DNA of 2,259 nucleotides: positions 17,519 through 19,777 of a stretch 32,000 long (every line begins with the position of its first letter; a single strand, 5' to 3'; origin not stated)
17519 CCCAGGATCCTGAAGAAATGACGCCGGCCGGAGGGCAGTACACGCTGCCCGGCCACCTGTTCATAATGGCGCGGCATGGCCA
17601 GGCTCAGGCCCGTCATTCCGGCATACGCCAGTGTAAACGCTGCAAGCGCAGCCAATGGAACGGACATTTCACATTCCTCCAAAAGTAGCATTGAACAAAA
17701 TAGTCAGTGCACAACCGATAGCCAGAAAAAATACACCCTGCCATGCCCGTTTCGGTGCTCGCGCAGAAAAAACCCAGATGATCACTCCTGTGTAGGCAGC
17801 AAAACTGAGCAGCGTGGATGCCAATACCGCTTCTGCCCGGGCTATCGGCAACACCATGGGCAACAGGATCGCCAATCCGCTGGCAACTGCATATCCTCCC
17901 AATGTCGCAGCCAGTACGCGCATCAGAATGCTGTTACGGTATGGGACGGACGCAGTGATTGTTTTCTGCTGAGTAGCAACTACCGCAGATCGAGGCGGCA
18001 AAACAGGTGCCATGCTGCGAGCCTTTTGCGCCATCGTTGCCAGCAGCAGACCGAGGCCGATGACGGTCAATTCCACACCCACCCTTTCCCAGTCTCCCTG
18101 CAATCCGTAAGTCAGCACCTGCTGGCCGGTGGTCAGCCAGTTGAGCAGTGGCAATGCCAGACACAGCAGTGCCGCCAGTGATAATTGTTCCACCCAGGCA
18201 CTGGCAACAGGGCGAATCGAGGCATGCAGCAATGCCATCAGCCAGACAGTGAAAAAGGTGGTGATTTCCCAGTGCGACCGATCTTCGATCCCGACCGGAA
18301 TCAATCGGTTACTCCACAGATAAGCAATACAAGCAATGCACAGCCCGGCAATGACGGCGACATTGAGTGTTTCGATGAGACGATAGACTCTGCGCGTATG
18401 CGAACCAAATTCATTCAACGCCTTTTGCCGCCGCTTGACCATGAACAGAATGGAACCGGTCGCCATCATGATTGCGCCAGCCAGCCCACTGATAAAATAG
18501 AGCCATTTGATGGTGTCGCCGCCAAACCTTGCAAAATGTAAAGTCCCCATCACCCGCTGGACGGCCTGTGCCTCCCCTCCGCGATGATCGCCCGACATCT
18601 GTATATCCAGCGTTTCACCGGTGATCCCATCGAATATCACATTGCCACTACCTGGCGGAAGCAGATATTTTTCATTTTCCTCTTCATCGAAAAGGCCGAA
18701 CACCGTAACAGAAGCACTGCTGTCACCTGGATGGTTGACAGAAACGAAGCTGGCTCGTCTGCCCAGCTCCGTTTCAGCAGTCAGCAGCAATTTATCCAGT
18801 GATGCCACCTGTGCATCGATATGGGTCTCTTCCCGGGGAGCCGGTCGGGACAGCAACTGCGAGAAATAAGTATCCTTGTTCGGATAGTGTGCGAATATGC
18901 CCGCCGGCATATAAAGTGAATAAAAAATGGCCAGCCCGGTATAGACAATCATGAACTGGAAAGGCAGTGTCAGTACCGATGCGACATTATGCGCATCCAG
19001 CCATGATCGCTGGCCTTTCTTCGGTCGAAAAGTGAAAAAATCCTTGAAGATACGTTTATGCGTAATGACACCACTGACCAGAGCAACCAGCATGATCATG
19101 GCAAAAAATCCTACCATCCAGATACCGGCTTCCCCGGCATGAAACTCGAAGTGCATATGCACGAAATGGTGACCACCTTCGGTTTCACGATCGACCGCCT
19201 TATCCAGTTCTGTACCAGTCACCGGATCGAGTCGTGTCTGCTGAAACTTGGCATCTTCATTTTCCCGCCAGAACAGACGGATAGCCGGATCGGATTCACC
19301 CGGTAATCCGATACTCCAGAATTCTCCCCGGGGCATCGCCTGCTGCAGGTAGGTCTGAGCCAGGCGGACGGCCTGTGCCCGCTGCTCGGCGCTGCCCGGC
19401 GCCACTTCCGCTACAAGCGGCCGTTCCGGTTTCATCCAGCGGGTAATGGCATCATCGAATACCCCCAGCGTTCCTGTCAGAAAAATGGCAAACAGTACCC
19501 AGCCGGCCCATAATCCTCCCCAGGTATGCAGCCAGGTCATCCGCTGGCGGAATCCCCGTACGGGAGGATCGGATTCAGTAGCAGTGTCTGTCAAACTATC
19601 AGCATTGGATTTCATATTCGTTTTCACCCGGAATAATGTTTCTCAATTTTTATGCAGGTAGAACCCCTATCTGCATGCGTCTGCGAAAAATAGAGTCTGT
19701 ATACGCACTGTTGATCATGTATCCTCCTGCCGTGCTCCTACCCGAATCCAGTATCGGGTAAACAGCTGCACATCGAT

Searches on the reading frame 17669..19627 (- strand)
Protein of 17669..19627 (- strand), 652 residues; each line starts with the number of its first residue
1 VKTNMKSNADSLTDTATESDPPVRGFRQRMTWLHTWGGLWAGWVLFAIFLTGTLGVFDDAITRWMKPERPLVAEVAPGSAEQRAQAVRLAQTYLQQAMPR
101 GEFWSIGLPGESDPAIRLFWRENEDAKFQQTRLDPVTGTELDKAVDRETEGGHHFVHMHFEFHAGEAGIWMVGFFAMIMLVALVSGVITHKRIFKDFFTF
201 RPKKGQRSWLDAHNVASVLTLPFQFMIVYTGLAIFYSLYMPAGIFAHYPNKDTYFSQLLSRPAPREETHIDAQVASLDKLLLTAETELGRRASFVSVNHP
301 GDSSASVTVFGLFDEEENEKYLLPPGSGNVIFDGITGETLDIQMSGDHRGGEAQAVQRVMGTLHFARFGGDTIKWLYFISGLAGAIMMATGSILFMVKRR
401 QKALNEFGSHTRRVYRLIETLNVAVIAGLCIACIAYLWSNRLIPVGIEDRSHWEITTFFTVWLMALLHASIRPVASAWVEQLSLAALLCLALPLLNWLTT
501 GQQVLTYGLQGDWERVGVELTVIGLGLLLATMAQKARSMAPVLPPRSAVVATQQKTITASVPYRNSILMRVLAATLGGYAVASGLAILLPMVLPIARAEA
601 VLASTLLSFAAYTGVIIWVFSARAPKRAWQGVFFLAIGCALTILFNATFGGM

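Call 11: search_protein_families(library=pfam, proteins=[window:17669-19627:-])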
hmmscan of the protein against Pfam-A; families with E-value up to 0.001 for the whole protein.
window:17669-19627:- (652 aa): 2 families
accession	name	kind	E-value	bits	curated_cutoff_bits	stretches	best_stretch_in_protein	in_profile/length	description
PF03929.21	PepSY_TM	-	1.2e-63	216.1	28.8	1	32-398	2-295/295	PepSY-associated TM region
PF12365.13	DUF3649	-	7.4e-07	29.3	21.2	1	619-644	1-27/27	Protein of unknown function (DUF3649)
